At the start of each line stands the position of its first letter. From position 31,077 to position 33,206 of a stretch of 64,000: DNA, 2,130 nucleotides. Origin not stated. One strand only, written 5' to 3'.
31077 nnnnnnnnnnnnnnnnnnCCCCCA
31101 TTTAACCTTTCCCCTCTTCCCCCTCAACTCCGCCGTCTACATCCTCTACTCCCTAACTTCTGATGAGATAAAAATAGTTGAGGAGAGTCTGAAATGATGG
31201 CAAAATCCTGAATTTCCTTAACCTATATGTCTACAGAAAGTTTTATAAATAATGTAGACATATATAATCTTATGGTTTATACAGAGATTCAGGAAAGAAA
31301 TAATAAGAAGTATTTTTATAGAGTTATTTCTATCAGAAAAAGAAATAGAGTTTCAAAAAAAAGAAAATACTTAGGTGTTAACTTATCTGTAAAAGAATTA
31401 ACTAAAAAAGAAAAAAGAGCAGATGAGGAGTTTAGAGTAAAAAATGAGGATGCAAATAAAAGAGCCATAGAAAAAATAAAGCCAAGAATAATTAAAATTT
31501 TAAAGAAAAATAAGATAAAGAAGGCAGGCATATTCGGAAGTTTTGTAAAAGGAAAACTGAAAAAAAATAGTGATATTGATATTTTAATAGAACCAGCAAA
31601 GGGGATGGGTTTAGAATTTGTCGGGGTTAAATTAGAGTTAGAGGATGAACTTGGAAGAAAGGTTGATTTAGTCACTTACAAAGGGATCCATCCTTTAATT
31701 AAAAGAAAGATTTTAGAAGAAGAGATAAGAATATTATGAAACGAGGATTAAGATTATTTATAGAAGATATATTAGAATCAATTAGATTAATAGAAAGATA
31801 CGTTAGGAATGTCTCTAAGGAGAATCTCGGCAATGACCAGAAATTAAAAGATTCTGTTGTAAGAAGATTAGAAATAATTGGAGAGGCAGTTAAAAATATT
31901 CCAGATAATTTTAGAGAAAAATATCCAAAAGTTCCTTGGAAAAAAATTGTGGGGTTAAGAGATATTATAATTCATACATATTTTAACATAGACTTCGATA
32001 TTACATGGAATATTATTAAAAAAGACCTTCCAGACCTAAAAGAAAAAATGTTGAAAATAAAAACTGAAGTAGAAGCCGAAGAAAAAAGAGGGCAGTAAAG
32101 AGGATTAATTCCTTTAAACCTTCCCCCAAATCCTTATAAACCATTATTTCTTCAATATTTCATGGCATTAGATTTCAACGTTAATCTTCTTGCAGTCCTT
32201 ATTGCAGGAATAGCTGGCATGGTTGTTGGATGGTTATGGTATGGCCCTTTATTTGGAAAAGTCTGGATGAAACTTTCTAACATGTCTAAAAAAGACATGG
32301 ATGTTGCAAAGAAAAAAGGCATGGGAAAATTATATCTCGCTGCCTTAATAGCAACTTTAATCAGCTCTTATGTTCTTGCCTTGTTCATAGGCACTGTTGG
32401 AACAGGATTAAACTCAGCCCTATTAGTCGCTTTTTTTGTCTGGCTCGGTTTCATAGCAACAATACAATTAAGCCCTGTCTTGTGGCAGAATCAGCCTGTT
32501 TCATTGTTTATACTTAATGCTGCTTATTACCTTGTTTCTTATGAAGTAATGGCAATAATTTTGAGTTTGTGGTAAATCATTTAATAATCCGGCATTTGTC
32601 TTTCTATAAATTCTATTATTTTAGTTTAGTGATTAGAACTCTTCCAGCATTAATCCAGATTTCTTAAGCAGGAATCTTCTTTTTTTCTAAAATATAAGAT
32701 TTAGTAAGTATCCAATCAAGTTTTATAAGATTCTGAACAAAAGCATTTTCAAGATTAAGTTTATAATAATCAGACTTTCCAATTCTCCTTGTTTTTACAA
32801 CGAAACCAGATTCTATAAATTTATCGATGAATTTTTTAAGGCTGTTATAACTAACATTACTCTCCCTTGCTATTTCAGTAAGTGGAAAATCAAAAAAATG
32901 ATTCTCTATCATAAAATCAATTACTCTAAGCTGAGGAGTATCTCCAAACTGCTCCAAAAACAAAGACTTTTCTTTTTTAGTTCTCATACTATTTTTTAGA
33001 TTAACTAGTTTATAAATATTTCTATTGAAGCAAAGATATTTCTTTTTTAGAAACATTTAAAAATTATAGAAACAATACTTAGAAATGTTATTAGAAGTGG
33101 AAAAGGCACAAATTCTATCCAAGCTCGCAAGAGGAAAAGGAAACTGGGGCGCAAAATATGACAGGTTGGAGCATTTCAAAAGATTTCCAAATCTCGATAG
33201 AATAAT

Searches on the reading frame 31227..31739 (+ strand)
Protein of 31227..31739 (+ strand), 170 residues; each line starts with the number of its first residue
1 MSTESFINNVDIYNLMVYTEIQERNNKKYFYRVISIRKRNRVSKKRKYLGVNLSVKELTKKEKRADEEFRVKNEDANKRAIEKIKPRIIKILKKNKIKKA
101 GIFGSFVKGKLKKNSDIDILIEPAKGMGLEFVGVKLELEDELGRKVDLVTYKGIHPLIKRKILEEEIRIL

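Call 3: search_protein_families(library=pfam, max_evalue=1, proteins=[window:31227-31739:+])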
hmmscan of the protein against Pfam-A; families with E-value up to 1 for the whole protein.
window:31227-31739:+ (170 aa): 3 families
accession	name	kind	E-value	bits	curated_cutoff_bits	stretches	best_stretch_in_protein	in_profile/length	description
PF18765.7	Polbeta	-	6.5e-16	58.7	26.9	1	87-169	2-87/93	Polymerase beta, Nucleotidyltransferase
PF01909.29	NTP_transf_2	-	1.7e-14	54.4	21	1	87-166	3-90/93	Nucleotidyltransferase domain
PF22600.2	MTPAP-like_central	-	0.0013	19.3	27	1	73-124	18-66/139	Poly(A) RNA polymerase, mitochondrial-like, central palm domain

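Call 4: search_protein_families(library=padloc, max_evalue=1, proteins=[window:31227-31739:+])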
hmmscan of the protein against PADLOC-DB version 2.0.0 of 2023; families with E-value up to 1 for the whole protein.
window:31227-31739:+ (170 aa): 10 families
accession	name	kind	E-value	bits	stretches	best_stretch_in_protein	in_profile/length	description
PDLC04904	PDC-S09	-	5.5e-23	79.2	1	77-168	5-97/104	-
PDLC04906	PDC-S09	-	2.6e-21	73.8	1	78-167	5-96/98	-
PDLC04902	PDC-S09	-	3.3e-21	73.4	1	80-167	4-93/97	-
PDLC04905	PDC-S09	-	9.5e-15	52.8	1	80-166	4-95/101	-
PDLC04368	PDC-M05A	-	3.5e-07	28.3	1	94-152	104-162/201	-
PDLC04901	PDC-S09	-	7.4e-05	21.5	1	81-149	5-74/126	-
PDLC04907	PDC-S09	-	7.7e-05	20.8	1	85-141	15-70/114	-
PDLC04903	PDC-S09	-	0.00016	20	1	78-121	8-50/108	-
PDLC04369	PDC-M05A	-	0.0026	15.4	1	89-121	96-127/201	-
PDLC04372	PDC-M05A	-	0.0066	14.7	1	94-151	73-130/167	-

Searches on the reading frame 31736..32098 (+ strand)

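Call 3: search_protein_families(library=pfam, max_evalue=1, proteins=[window:31736-32098:+])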
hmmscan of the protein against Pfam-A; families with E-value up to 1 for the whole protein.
window:31736-32098:+ (120 aa): 2 families
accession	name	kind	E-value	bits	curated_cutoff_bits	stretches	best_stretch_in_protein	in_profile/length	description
PF01934.22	HepT-like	-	6.3e-31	107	23.5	1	12-107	1-119/120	Ribonuclease HepT-like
PF10241.14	KxDL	-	0.025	15.3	27.2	0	30-65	49-84/86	Uncharacterized conserved protein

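Call 4: search_protein_families(library=padloc, max_evalue=1, proteins=[window:31736-32098:+])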
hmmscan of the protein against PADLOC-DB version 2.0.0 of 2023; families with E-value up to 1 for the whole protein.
window:31736-32098:+ (120 aa): 0 families

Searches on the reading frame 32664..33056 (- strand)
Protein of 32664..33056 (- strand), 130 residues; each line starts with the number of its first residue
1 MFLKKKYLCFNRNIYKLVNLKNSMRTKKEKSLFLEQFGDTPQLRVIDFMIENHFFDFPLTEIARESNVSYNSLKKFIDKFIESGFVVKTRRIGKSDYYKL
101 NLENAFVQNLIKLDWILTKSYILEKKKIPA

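Call 3: search_protein_families(library=pfam, max_evalue=1, proteins=[window:32664-33056:-])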
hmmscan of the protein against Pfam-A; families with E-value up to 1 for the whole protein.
window:32664-33056:- (130 aa): 7 families
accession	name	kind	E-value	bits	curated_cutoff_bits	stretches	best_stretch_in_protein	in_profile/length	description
PF14947.12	HTH_45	-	0.0018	18.7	25.5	1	60-89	23-52/77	Winged helix-turn-helix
PF13518.12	HTH_28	-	0.012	16.2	25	1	44-93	4-49/52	Helix-turn-helix domain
PF18607.7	HTH_54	-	0.028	15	32.3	1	42-104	13-75/92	ParA helix turn helix domain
PF24033.1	DUF7342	-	0.045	14.2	31.6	1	60-113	21-73/150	Family of unknown function (DUF7342)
PF13412.12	HTH_24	-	0.052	13.6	21.9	1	60-86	21-47/48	Winged helix-turn-helix DNA-binding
PF01047.28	MarR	-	0.1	13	24.6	1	59-90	20-51/59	MarR family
PF01978.25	TrmB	-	0.14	12.4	25.6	1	60-91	26-57/68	Sugar-specific transcriptional regulator TrmB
